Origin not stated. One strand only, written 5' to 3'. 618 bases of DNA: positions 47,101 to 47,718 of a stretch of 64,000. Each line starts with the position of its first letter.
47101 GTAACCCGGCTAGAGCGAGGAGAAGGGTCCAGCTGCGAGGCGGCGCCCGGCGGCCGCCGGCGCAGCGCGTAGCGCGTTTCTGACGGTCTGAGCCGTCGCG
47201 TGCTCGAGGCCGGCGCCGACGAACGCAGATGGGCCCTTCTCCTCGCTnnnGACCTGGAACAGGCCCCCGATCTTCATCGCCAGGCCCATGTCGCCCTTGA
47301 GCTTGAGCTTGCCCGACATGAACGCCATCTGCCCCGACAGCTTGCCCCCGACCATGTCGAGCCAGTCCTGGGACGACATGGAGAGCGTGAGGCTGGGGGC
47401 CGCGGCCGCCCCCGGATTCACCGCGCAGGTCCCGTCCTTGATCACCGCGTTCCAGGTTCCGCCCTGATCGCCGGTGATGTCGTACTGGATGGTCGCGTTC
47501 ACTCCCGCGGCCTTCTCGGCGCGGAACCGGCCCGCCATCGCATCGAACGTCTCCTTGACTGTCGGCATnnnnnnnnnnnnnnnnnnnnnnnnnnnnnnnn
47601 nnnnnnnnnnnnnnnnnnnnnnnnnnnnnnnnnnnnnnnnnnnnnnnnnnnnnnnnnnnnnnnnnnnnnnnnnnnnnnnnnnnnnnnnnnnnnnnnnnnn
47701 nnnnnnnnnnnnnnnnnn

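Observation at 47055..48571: Hairpin repeats sit inside co-directional gene strings and end on stop codons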

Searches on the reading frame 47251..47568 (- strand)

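Call 65: search_protein_families(library=pfam, proteins=[window:47251-47568:-])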
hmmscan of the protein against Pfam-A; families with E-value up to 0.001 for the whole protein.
window:47251-47568:- (106 aa): 2 families
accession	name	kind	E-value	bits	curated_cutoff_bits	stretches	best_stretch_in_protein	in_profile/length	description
PF02036.22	SCP2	-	5.1e-23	81.8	21.3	1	17-105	13-101/101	SCP-2 sterol transfer family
PF14864.11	Alkyl_sulf_C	-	5.3e-08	33.6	27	1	3-103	12-112/125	Alkyl sulfatase C-terminal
